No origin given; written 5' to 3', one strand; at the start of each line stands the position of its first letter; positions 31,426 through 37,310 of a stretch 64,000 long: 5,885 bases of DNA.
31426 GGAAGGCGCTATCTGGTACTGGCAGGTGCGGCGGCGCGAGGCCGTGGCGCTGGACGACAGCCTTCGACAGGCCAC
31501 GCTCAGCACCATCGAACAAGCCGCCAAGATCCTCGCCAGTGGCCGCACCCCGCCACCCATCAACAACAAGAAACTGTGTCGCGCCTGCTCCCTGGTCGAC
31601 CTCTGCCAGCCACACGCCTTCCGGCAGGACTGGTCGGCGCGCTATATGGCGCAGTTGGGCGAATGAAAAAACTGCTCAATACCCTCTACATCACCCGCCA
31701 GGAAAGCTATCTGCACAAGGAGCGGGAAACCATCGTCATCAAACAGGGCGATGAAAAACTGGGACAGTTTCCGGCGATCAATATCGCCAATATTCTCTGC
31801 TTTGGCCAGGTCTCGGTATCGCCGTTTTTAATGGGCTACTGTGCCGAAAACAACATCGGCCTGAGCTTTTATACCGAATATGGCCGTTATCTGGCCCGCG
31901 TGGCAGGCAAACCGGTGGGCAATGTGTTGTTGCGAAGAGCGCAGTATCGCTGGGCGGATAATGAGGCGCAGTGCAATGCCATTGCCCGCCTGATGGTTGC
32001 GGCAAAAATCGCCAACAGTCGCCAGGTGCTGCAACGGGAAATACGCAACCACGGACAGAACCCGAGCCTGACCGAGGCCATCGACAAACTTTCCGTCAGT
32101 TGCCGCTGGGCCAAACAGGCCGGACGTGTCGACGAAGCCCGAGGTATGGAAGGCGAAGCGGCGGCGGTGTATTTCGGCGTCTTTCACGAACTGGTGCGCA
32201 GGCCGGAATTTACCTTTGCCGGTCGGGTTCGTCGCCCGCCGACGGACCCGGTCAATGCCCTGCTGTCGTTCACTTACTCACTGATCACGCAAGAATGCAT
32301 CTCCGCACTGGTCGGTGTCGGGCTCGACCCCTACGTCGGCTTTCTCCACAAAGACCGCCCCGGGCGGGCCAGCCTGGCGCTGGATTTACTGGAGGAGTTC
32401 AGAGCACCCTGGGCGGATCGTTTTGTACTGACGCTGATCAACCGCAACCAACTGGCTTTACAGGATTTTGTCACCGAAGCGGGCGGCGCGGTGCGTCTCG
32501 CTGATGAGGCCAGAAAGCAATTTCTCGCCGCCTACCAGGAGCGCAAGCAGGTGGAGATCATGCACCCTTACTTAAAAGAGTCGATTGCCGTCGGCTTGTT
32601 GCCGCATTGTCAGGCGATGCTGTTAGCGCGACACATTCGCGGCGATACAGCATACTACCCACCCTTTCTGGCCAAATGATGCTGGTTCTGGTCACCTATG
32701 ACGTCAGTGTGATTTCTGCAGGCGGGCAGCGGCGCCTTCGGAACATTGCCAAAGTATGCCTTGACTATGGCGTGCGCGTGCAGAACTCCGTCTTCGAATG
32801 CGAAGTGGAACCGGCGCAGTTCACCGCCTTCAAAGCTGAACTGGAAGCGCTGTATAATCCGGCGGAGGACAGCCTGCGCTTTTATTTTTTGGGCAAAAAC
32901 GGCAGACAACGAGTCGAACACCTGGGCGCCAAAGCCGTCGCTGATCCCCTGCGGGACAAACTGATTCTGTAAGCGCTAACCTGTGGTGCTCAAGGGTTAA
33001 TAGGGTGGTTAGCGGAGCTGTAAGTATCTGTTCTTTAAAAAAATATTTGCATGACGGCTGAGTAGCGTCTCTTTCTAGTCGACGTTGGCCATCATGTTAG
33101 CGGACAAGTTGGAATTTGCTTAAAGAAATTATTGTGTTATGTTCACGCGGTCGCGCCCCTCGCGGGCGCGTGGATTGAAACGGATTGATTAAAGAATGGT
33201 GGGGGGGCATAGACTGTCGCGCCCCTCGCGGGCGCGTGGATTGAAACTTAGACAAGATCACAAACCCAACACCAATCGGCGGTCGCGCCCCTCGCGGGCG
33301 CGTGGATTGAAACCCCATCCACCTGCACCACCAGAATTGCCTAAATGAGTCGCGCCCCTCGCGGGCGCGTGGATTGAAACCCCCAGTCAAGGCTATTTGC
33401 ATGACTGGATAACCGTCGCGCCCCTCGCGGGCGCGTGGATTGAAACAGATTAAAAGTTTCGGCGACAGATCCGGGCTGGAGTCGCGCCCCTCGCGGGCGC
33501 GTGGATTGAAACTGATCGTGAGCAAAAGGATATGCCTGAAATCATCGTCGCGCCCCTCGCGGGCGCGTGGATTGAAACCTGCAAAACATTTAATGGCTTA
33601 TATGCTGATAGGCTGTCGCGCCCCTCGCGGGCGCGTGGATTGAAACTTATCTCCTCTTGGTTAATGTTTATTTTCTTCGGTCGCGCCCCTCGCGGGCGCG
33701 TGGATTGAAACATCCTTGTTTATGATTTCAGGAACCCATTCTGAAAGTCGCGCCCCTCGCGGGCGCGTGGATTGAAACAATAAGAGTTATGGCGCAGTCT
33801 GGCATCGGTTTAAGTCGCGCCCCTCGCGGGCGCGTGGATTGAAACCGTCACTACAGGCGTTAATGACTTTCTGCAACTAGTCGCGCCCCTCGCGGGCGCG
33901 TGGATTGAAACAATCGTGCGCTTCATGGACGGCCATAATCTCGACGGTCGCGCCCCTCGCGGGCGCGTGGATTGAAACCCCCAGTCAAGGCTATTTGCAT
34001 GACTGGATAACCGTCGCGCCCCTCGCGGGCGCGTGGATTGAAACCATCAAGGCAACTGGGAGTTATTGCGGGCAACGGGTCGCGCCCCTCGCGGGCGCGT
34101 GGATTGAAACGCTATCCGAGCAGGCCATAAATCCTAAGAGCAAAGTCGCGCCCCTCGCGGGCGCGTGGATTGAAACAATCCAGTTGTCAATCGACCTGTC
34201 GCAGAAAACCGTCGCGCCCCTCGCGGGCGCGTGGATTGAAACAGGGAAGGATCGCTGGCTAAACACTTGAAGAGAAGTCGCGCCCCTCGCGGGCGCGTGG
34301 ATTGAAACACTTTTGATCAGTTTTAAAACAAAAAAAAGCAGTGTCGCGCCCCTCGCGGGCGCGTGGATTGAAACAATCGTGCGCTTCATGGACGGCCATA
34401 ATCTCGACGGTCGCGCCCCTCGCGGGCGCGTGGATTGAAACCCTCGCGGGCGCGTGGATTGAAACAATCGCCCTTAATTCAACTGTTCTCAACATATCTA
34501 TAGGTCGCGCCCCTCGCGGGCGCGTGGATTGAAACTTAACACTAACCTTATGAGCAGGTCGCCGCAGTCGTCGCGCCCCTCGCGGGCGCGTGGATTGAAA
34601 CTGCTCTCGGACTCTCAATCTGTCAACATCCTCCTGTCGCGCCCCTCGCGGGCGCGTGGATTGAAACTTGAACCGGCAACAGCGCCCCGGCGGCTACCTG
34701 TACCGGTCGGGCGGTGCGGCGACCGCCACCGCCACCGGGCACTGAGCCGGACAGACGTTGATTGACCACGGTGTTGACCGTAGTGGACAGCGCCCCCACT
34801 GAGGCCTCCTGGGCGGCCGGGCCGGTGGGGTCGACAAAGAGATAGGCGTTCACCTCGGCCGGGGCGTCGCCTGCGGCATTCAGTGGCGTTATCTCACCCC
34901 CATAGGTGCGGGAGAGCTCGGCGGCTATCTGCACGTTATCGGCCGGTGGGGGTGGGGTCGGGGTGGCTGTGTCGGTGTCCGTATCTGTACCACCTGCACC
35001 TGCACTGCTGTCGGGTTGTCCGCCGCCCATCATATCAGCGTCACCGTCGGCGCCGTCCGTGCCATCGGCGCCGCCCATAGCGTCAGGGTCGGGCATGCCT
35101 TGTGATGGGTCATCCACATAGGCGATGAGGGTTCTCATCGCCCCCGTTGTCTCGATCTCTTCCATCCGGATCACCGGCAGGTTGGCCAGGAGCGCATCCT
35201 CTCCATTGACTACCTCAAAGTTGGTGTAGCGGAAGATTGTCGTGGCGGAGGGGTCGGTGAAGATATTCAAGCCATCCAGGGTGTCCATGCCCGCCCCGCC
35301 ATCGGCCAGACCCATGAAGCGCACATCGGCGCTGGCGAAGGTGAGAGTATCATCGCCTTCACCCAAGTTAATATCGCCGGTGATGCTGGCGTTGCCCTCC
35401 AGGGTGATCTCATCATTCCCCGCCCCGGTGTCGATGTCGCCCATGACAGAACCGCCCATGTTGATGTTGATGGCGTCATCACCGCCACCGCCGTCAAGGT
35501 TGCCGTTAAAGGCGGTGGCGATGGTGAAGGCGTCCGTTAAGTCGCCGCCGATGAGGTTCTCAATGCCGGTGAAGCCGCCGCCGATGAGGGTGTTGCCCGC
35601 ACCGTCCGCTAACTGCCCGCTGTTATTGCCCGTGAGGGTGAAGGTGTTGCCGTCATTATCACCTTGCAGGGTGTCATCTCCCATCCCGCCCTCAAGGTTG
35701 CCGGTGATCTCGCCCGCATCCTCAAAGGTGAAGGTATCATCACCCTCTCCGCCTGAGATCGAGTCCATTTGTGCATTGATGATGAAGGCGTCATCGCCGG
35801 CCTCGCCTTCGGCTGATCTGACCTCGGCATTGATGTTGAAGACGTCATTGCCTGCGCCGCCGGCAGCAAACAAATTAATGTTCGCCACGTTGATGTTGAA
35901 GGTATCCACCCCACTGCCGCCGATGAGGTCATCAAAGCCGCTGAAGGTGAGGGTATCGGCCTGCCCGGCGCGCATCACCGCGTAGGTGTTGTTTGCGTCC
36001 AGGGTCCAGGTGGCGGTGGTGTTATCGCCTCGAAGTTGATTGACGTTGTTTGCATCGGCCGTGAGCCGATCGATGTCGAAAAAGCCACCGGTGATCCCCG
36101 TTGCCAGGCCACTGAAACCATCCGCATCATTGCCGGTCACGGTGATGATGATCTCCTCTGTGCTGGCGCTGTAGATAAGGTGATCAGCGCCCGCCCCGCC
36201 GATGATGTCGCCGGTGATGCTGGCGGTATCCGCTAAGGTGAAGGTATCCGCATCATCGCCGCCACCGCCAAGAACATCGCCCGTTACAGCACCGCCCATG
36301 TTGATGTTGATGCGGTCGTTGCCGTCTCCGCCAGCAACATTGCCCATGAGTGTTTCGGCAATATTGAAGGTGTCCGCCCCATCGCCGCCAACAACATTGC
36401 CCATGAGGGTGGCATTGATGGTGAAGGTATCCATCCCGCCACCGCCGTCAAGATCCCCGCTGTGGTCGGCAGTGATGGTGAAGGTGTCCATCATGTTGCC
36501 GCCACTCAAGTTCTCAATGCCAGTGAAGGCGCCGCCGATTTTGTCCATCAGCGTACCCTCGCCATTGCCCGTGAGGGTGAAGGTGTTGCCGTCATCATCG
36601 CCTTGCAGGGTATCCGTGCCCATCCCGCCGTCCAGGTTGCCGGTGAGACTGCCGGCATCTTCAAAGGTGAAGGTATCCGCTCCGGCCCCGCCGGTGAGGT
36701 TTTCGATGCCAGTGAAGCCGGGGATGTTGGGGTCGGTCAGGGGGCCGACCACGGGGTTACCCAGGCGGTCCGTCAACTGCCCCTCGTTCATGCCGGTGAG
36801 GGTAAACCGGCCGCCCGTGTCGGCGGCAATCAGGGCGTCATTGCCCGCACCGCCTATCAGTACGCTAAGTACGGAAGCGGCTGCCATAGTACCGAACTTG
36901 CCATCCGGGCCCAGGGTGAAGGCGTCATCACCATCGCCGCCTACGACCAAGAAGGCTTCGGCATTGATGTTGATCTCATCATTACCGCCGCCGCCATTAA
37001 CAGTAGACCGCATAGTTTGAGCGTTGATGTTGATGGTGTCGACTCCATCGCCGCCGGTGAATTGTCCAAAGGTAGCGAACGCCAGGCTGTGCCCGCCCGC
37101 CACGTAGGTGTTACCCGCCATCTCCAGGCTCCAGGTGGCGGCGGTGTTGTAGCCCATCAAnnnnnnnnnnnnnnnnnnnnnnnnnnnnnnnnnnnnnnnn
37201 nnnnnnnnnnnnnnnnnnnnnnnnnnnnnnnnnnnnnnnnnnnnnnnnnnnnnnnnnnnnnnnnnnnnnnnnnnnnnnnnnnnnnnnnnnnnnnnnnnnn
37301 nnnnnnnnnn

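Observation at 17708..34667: Tandem type I-C CRISPR-Cas locus: two divergent interference modules, one adaptation module, one array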

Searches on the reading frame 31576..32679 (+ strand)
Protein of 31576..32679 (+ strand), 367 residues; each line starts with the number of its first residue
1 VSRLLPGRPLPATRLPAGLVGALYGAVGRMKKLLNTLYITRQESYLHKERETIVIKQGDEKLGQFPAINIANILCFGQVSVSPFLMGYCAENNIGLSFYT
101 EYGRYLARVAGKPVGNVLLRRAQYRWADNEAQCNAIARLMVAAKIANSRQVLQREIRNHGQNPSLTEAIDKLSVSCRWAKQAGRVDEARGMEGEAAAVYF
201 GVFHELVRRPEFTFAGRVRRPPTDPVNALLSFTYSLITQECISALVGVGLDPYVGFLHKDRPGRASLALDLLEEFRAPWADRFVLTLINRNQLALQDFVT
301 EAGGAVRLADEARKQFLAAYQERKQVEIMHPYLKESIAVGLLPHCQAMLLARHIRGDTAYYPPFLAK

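Call 6: search_protein_families(library=ncbifam, proteins=[window:31576-32679:+])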
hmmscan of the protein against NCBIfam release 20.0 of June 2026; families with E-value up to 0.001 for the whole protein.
window:31576-32679:+ (367 aa): 9 families
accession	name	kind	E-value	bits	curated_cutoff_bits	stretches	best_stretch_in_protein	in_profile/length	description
TIGR03640.1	cas1_DVULG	exception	2.8e-149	496.9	385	1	32-365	1-339/340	type I-C CRISPR-associated endonuclease Cas1c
NF049935.1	cas4g_cas1g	exception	2.7e-95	319.9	560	1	34-366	214-545/546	CRISPR-associated endonuclease Cas4g/Cas1g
TIGR04093.1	cas1_CYANO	exception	2.7e-92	309.3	385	1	35-366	1-333/334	type I-D CRISPR-associated endonuclease Cas1d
TIGR00287.1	cas1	equivalog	3.9e-84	282.5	71.7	1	36-362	1-327/327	CRISPR-associated endonuclease Cas1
TIGR03983.1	cas1_MYXAN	equivalog_domain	1.2e-53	182.3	358.05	1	35-358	12-338/347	type I-MYXAN CRISPR-associated endonuclease Cas1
TIGR03641.1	cas1_HMARI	exception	1.4e-52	179.1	304.1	1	36-362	2-319/324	type I-B CRISPR-associated endonuclease Cas1b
TIGR04329.1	cas1_PREFRAN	exception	5.2e-26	91.5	300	1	46-317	18-278/317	type V CRISPR-associated endonuclease Cas1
TIGR03639.1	cas1_NMENI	exception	4.7e-16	58.9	120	1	36-290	3-234/278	type II CRISPR-associated endonuclease Cas1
TIGR03638.1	cas1_ECOLI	exception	5.6e-07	29.1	215.6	0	223-271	169-215/269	type I-E CRISPR-associated endonuclease Cas1e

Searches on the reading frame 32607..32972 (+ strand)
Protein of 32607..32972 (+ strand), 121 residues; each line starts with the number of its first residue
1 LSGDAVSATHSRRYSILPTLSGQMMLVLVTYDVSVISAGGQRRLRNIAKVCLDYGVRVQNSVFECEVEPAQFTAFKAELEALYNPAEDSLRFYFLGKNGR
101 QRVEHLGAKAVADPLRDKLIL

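Call 6: search_protein_families(library=ncbifam, proteins=[window:32607-32972:+])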
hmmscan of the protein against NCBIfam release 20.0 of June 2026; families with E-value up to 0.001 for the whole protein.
window:32607-32972:+ (121 aa): 1 family
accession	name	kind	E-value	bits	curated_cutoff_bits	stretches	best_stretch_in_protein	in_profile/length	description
TIGR01573.1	cas2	equivalog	4.8e-17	62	24.5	1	25-116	1-90/96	CRISPR-associated endonuclease Cas2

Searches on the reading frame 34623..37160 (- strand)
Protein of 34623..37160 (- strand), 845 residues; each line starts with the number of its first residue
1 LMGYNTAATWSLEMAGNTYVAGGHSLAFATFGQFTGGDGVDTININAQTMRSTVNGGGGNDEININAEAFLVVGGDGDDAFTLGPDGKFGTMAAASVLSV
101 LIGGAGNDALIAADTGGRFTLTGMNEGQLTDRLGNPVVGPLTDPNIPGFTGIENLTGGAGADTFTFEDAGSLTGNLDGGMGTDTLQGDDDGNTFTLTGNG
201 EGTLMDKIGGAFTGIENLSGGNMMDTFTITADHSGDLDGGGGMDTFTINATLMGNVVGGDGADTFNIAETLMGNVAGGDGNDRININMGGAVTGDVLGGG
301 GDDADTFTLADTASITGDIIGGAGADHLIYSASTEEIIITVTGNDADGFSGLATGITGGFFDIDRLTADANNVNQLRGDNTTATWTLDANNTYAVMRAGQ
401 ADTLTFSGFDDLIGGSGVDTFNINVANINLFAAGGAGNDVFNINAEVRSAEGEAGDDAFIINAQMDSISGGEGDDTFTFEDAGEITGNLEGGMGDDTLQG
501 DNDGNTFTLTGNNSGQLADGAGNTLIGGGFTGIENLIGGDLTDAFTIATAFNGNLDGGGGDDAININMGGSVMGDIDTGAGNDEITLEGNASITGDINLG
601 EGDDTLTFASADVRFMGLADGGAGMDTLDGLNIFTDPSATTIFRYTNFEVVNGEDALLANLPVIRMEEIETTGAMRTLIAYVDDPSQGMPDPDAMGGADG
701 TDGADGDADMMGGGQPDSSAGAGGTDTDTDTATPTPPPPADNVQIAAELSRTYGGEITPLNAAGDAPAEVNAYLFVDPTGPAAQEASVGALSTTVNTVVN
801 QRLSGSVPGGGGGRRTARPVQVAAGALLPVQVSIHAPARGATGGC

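Call 6: search_protein_families(library=ncbifam, proteins=[window:34623-37160:-])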
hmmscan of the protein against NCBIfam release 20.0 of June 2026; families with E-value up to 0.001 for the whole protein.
window:34623-37160:- (845 aa): 1 family
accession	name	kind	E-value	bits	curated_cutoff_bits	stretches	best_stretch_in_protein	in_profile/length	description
NF046115.1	Ca_rpt_SMc04171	equivalog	8.1e-11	41.8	625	1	418-510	403-492/574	SMc04171 family calcium-binding repeat protein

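Call 64: search_protein_families(library=pfam, proteins=[window:34623-37160:-], max_evalue=0.001)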
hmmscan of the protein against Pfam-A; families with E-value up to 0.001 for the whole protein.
window:34623-37160:- (845 aa): 0 families
